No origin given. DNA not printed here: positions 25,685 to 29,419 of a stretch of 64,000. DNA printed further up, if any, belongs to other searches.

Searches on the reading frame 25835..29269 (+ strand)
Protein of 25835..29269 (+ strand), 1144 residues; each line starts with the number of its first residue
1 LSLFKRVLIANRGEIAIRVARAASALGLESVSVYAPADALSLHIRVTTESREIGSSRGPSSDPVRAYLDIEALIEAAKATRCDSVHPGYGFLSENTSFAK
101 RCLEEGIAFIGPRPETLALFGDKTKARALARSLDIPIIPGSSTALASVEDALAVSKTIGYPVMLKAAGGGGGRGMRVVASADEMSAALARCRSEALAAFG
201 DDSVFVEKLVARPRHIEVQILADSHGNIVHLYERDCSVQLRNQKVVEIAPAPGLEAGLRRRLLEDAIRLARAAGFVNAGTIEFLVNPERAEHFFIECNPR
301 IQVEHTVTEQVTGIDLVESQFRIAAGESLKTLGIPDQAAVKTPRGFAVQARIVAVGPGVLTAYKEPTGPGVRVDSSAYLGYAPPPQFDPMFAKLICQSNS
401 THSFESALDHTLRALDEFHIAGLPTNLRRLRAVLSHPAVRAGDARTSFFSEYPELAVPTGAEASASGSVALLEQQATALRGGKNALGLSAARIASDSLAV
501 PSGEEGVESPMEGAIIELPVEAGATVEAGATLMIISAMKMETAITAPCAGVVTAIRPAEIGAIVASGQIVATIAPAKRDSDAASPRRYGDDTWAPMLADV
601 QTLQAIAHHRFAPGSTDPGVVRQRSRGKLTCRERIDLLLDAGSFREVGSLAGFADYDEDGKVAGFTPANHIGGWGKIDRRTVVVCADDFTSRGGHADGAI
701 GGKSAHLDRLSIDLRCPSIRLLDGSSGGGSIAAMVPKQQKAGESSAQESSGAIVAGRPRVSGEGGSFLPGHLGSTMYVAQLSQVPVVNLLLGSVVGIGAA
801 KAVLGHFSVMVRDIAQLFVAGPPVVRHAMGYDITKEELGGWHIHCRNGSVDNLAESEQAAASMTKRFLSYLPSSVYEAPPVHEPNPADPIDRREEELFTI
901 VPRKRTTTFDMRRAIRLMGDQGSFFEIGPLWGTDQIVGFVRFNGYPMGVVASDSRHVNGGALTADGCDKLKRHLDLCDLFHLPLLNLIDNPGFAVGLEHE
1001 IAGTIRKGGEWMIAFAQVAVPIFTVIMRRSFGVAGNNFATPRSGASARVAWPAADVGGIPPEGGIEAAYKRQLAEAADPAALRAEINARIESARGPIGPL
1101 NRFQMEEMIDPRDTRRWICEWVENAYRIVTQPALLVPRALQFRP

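Call 19: search_protein_families(library=pfam, proteins=[window:25835-29269:+], max_evalue=0.001)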
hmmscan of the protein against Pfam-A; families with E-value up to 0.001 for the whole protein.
window:25835-29269:+ (1144 aa): 7 families
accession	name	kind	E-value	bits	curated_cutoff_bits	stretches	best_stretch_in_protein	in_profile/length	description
PF01039.27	Carboxyl_trans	-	4.5e-84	283.3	22.3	2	782-1120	130-473/493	Carboxyl transferase domain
PF02786.22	CPSase_L_D2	-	9.8e-76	254.4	19.8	1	122-331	1-210/211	Carbamoyl-phosphate synthase L chain, ATP binding domain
PF00289.28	Biotin_carb_N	-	4.8e-37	127.2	25.5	1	4-117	2-110/110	Biotin carboxylase, N-terminal domain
PF02785.25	Biotin_carb_C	-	1.1e-21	77.3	32.4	1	355-450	15-107/108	Biotin carboxylase C-terminal domain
PF00364.28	Biotin_lipoyl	-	9.3e-12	45.1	22.1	1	507-573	3-73/73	Biotin-requiring enzyme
PF07478.18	Dala_Dala_lig_C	-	2.6e-06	27.5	24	1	151-236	28-106/204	D-ala D-ala ligase C-terminus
PF13437.12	HlyD_3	-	3.8e-05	24.8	22.2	0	544-577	2-34/106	HlyD family secretion protein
